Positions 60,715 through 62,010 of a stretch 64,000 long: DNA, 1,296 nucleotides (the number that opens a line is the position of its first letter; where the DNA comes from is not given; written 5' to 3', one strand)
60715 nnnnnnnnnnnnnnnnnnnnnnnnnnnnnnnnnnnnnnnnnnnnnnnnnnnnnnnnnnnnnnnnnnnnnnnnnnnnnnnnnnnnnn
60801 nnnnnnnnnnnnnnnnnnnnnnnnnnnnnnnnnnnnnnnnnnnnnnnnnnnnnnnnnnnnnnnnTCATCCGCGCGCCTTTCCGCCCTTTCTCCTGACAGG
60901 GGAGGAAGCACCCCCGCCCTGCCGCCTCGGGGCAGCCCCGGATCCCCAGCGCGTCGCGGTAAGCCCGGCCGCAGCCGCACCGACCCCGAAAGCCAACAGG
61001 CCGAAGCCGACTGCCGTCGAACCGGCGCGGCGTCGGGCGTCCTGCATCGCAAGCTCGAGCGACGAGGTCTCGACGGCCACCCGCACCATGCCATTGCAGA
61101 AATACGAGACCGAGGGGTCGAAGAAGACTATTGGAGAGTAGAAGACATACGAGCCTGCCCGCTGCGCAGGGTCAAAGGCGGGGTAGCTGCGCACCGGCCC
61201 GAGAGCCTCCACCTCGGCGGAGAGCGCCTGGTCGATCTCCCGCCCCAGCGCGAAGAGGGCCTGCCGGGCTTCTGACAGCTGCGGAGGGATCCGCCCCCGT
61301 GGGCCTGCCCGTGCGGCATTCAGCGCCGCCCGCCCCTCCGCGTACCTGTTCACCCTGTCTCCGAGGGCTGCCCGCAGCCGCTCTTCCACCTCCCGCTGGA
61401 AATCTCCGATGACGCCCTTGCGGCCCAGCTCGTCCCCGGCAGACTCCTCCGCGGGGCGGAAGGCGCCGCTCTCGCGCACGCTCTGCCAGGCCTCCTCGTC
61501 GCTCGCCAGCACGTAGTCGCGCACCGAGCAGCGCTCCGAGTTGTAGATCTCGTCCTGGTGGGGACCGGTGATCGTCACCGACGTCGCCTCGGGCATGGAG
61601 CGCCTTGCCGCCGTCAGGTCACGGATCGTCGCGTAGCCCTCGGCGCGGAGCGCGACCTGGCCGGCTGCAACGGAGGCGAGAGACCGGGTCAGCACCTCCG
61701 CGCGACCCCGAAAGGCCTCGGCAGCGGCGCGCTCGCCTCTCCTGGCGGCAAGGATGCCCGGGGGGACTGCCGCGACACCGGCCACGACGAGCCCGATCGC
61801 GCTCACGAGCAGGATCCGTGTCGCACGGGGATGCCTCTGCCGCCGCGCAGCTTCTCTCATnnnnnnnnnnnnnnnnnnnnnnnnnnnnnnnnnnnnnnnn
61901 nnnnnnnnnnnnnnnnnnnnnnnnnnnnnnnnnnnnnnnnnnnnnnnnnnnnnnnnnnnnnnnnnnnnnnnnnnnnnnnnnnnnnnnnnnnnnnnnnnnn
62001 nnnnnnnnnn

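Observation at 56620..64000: flaA followed by an amidase/GerMN pair and a nonulosonic-acid (pse/sps)-like sugar cluster: candidate flagellar glycosylation island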

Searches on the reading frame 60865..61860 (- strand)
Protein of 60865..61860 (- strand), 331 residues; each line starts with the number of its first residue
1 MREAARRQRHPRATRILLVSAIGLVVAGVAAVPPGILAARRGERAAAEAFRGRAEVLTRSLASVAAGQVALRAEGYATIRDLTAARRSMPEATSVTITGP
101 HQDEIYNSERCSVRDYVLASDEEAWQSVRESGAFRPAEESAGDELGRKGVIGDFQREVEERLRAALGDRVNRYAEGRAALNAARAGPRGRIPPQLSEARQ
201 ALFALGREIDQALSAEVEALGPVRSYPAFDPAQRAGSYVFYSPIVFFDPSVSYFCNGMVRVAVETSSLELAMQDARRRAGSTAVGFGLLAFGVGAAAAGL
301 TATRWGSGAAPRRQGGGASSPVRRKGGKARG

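Call 5: search_protein_families(library=pfam, proteins=[window:60865-61860:-], max_evalue=0.01)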
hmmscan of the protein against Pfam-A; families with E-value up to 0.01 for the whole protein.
window:60865-61860:- (331 aa): 0 families

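Call 6: search_protein_families(library=ncbifam, proteins=[window:60865-61860:-], max_evalue=0.01)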
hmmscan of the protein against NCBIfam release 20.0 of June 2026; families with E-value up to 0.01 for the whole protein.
window:60865-61860:- (331 aa): 0 families

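Call 72: search_protein_representatives(protein=window:60865-61860:-)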
Query: 331 residues. Proteins with E-value up to 0.001 (for the whole library): 67; up to 1e-10: 17; up to 1e-30: 3. The best 67 are listed.
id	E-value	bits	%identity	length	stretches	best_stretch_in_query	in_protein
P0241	7.5e-203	689.2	100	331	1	1-331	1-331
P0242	9.4e-51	189.7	38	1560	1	4-301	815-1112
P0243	5.9e-35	137.9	32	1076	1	6-302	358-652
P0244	7.5e-21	91.6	59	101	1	222-306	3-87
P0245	1.9e-20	90.2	30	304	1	17-296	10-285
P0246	6.4e-20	88.5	31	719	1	17-302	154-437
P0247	1.4e-18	84.1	28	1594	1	15-302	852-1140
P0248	4.5e-17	79.1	30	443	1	16-303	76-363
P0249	2.4e-16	76.7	27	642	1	16-300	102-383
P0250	2.0e-15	73.7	29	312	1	15-302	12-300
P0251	6.1e-15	72.1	28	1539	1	16-300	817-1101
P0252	2.3e-13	66.9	31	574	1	16-296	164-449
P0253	7.8e-13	65.2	28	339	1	26-312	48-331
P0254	3.4e-12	63.1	27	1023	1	12-299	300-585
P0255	4.6e-11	59.4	27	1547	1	15-272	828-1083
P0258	2.9e-10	56.8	28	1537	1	19-303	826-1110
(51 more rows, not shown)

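Call 73: search_protein_families(library=pfam, proteins=[P0242, P0243, P0246, P0249, P0245], max_evalue=0.001)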
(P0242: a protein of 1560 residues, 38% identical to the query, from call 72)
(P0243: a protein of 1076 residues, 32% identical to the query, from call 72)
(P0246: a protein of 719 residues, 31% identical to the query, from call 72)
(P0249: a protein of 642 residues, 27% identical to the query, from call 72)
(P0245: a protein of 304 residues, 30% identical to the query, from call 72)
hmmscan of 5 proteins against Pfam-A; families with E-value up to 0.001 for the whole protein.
P0242 (1560 aa): 3 families
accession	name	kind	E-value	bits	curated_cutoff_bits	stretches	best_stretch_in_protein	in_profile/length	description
PF07228.17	SpoIIE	-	1.5e-21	77.6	25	1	1231-1399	1-138/192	Stage II sporulation protein E (SpoIIE)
PF00672.30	HAMP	-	9.3e-07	29.5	25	1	1112-1166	2-51/53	HAMP domain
PF13088.12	BNR_2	-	6.1e-06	26.2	31.4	1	113-257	59-204/277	BNR repeat-like domain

P0243 (1076 aa): 3 families
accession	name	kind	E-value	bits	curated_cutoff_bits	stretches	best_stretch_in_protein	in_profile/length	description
PF07228.17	SpoIIE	-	1.2e-18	68.2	25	1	771-938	2-138/192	Stage II sporulation protein E (SpoIIE)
PF00672.30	HAMP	-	2.6e-07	31.3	25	1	651-705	2-51/53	HAMP domain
PF19077.6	Big_13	-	7.3e-06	26.9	27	0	24-48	73-97/102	Bacterial Ig-like domain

P0246 (719 aa): 2 families
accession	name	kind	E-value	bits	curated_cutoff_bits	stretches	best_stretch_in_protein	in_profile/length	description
PF07228.17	SpoIIE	-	7e-19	69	25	1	555-719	1-135/192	Stage II sporulation protein E (SpoIIE)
PF00672.30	HAMP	-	8.8e-09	36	25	1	436-490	2-51/53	HAMP domain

P0249 (642 aa): 0 families

P0245 (304 aa): 0 families
